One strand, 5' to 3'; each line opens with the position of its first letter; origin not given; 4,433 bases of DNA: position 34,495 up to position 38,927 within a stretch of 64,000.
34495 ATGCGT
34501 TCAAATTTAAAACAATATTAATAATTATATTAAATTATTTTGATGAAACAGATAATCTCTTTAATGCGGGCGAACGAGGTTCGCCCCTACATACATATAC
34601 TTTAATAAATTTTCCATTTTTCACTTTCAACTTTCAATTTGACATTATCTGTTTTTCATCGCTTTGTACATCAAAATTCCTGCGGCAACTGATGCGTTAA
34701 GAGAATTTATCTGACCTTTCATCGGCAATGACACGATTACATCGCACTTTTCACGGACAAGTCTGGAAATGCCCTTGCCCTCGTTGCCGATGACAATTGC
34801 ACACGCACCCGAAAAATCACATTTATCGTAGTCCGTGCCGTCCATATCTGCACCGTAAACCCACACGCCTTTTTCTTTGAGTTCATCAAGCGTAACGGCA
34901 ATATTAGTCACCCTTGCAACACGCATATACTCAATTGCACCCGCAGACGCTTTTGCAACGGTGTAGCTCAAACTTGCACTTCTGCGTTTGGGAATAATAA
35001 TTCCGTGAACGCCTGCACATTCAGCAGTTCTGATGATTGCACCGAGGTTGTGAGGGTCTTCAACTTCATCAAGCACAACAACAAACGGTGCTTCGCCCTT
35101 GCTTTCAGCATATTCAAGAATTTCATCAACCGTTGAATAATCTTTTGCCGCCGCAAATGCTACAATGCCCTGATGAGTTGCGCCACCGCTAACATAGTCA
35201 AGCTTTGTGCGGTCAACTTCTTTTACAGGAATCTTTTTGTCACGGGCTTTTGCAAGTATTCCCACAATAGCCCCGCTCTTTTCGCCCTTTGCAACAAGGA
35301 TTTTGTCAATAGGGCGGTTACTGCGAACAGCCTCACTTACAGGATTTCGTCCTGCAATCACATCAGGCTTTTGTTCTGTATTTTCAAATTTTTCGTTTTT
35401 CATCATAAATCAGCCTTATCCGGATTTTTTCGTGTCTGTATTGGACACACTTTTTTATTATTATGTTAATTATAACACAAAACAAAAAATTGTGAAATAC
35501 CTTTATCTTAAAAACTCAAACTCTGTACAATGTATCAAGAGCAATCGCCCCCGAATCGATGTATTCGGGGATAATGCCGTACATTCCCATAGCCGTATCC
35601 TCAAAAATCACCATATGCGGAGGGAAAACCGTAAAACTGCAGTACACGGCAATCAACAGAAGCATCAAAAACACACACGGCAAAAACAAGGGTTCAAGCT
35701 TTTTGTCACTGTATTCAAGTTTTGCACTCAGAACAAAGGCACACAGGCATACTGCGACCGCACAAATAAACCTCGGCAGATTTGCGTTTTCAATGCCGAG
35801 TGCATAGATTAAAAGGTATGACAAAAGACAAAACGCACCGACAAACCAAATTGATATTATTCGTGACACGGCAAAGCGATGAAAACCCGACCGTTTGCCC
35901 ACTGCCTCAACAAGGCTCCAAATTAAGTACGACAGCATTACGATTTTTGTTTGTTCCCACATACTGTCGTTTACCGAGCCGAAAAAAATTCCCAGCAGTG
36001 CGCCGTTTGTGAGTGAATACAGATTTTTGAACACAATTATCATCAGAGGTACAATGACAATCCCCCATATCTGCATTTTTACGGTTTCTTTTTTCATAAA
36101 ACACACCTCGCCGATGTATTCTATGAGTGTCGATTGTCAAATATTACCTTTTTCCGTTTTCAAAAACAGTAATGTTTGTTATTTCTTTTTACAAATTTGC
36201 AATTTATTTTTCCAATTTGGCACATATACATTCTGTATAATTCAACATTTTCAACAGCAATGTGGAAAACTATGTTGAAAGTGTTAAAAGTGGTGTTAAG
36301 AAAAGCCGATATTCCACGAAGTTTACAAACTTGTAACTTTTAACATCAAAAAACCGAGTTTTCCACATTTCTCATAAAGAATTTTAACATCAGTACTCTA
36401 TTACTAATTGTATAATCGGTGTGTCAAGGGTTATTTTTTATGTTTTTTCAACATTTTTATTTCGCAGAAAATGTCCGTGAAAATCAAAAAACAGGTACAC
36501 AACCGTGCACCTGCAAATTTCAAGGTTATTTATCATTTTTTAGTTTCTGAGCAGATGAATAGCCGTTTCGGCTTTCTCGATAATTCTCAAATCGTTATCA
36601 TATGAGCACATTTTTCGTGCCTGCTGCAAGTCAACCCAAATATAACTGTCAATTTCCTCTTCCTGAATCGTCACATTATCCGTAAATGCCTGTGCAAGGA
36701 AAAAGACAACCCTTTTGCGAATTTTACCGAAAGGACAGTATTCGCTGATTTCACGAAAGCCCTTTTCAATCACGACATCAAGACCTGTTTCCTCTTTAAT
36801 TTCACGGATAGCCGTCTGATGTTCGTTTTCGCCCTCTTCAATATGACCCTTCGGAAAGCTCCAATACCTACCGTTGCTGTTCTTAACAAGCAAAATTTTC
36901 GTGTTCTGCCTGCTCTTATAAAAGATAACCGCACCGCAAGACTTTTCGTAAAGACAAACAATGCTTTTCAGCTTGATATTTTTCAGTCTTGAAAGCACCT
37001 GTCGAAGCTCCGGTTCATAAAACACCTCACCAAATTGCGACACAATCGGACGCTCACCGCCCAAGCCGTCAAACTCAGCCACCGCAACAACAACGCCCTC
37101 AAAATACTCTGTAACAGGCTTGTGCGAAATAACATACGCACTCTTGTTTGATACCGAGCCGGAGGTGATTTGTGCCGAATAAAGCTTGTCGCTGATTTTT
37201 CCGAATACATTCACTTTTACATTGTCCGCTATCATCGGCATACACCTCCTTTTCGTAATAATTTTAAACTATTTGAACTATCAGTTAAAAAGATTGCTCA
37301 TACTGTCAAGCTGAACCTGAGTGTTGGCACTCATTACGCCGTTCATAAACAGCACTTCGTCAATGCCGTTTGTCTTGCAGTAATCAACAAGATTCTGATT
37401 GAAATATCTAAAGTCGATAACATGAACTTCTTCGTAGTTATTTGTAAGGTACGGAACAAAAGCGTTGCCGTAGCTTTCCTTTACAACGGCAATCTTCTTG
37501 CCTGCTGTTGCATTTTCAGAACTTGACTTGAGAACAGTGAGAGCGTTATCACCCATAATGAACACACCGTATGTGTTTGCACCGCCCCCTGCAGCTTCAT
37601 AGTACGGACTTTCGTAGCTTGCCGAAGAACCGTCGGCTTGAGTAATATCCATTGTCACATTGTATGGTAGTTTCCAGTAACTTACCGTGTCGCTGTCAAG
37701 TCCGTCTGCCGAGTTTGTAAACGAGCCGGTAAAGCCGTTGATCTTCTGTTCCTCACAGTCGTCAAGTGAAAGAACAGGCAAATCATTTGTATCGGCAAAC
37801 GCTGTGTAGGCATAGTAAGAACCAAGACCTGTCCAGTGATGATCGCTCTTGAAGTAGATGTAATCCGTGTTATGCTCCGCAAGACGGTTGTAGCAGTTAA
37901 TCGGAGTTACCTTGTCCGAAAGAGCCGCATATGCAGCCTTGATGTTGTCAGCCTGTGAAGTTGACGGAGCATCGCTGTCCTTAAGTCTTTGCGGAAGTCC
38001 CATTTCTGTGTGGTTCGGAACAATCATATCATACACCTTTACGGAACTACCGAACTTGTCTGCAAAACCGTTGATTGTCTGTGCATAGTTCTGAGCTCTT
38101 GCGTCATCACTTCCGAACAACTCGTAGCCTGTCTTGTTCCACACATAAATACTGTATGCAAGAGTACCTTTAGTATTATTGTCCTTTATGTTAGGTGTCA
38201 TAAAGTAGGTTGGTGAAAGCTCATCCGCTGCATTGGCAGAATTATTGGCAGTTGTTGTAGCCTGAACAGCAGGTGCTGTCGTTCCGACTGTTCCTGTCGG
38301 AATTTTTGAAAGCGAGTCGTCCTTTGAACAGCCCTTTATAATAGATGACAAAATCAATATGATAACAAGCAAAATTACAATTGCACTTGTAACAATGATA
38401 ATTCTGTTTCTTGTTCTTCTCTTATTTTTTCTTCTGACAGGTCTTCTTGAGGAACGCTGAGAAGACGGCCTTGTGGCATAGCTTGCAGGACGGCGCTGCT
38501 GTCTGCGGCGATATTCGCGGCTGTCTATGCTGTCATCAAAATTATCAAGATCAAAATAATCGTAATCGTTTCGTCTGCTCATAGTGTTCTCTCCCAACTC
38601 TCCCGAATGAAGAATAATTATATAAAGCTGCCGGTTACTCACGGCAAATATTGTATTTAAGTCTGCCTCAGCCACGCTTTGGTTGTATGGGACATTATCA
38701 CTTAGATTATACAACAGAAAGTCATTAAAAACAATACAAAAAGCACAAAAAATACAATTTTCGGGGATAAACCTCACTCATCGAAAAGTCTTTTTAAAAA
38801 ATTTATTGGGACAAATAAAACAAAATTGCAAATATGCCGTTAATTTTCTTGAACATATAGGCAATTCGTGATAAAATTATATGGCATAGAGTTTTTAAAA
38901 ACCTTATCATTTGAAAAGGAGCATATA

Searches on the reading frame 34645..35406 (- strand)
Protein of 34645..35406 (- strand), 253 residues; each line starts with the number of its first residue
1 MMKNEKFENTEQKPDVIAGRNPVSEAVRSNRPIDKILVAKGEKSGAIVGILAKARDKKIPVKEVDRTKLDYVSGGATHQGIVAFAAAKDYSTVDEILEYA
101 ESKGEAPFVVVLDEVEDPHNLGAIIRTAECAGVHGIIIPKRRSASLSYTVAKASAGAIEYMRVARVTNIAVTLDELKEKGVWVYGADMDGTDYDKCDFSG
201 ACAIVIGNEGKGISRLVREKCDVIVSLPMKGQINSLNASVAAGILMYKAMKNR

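Call 14: search_protein_families(library=pfam, proteins=[window:34645-35406:-])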
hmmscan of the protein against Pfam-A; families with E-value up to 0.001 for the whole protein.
window:34645-35406:- (253 aa): 2 families
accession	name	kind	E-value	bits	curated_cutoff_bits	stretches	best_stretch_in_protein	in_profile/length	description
PF00588.24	SpoU_methylase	-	1.5e-46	158.5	29.7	1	108-247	2-142/142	SpoU rRNA Methylase family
PF08032.17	SpoU_sub_bind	-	4.9e-19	68.9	22.8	1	17-90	2-75/76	RNA 2'-O ribose methyltransferase substrate binding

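Call 29: find_encoding_contigs(protein=window:34645-35406:-, flank=3000, max_places=10)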
Protein window:34645-35406:- (253 aa): 23 contigs read that carry it; 10 places shown.
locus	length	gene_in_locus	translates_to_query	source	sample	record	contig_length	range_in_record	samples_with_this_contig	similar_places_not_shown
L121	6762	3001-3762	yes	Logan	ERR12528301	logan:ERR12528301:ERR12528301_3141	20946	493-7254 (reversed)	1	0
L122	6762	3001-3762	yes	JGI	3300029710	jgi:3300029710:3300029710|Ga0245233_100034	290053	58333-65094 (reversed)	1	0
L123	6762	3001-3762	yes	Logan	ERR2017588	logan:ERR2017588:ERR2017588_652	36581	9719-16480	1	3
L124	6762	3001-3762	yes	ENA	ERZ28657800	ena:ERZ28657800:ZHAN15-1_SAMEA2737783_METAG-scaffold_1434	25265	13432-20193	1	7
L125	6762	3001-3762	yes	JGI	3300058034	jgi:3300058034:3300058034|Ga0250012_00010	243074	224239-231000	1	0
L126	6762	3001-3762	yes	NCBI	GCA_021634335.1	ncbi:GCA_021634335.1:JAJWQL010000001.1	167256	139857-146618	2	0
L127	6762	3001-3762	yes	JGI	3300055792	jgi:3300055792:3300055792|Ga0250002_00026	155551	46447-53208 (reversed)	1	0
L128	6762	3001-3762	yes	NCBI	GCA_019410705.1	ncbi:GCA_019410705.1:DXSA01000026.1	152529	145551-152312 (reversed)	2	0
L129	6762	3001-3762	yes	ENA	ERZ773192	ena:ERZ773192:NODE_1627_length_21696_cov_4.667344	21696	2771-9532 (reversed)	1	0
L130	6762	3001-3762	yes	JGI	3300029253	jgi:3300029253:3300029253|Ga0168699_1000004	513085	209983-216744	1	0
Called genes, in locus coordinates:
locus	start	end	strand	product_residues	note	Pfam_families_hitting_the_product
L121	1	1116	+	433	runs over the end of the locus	PF14286:DHHW, PF16822:ALGX (faint)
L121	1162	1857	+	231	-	PF00293:NUDIX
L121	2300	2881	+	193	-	PF20122:DUF6512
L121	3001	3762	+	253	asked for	PF08032:SpoU_sub_bind, PF00588:SpoU_methylase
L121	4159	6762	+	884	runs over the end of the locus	-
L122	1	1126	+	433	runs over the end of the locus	PF14286:DHHW, PF16822:ALGX (faint)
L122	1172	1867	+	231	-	PF00293:NUDIX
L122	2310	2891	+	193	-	PF20122:DUF6512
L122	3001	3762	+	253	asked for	PF08032:SpoU_sub_bind, PF00588:SpoU_methylase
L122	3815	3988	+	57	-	-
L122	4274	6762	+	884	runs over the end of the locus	-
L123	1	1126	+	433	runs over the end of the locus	PF14286:DHHW, PF16822:ALGX (faint)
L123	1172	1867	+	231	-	PF00293:NUDIX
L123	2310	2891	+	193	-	PF20122:DUF6512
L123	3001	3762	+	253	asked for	PF08032:SpoU_sub_bind, PF00588:SpoU_methylase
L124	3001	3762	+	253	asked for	PF08032:SpoU_sub_bind, PF00588:SpoU_methylase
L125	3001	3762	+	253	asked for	PF08032:SpoU_sub_bind, PF00588:SpoU_methylase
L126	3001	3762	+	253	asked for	PF08032:SpoU_sub_bind, PF00588:SpoU_methylase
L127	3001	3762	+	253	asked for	PF08032:SpoU_sub_bind, PF00588:SpoU_methylase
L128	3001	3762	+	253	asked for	PF08032:SpoU_sub_bind, PF00588:SpoU_methylase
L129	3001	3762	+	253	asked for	PF08032:SpoU_sub_bind, PF00588:SpoU_methylase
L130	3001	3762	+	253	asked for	PF08032:SpoU_sub_bind, PF00588:SpoU_methylase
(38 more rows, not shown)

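Call 53: list_cluster_members(proteins=[window:34645-35406:-, window:44583-45926:-])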
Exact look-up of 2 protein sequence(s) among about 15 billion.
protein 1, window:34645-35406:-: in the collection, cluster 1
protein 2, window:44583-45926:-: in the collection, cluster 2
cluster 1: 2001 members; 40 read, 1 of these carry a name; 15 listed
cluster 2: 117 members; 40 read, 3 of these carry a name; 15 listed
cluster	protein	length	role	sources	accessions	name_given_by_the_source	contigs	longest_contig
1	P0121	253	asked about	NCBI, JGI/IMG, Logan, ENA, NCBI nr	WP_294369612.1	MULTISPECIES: 23S rRNA (guanosine(2251)-2'-O)-methyltransferase RlmB [Ruminococcus] | 23S rRNA (guanosine2251-2'-O)-methyltransferase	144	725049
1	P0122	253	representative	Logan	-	-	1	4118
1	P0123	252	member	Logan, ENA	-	-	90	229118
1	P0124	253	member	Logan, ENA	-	-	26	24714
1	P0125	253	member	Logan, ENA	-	-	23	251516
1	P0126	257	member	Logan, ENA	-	-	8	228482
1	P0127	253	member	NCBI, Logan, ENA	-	-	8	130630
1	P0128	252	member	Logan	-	-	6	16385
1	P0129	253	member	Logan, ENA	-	-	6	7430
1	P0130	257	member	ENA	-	-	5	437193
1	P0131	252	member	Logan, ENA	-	-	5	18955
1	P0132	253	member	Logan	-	-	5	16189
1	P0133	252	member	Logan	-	-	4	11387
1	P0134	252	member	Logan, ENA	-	-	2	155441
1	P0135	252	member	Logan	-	-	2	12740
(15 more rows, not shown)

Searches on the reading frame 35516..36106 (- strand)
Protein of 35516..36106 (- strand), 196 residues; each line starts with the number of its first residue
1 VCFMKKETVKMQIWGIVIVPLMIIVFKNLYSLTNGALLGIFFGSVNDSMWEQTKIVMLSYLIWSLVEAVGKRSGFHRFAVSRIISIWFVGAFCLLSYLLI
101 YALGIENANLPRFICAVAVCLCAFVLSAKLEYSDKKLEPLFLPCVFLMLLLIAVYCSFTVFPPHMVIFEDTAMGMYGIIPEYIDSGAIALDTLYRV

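Call 14: search_protein_families(library=pfam, proteins=[window:35516-36106:-])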
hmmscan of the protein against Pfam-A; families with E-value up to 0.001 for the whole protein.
window:35516-36106:- (196 aa): 1 family
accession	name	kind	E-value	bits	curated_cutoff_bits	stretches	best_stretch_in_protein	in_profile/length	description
PF20122.4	DUF6512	-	1.5e-12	48.3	26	1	6-178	4-181/181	Family of unknown function (DUF6512)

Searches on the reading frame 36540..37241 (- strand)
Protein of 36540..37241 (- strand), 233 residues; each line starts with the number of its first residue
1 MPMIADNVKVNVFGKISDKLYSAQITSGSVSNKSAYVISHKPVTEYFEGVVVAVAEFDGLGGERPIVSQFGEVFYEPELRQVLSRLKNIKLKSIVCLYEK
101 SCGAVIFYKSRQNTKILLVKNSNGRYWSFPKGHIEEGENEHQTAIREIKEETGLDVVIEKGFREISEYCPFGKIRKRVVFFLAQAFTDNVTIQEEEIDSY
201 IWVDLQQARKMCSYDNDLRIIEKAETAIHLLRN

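Call 73: search_protein_families(library=pfam, proteins=[window:36540-37241:-], max_evalue=0.001)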
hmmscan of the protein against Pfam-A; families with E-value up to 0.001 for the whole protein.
window:36540-37241:- (233 aa): 1 family
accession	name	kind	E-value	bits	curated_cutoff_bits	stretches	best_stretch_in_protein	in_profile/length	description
PF00293.34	NUDIX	-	2e-18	67.2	21.1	1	105-209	6-119/134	NUDIX domain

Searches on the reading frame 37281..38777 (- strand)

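Call 73: search_protein_families(library=pfam, proteins=[window:37281-38777:-], max_evalue=0.001)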
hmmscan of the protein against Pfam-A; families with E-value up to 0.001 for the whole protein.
window:37281-38777:- (498 aa): 2 families
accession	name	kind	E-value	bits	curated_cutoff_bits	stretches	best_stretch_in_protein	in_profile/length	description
PF14286.12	DHHW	-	8.9e-45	154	25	1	197-454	124-385/385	DHHW protein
PF16822.11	ALGX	-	2.3e-05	24.6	26.5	1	225-330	22-129/268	SGNH hydrolase-like domain, acetyltransferase AlgX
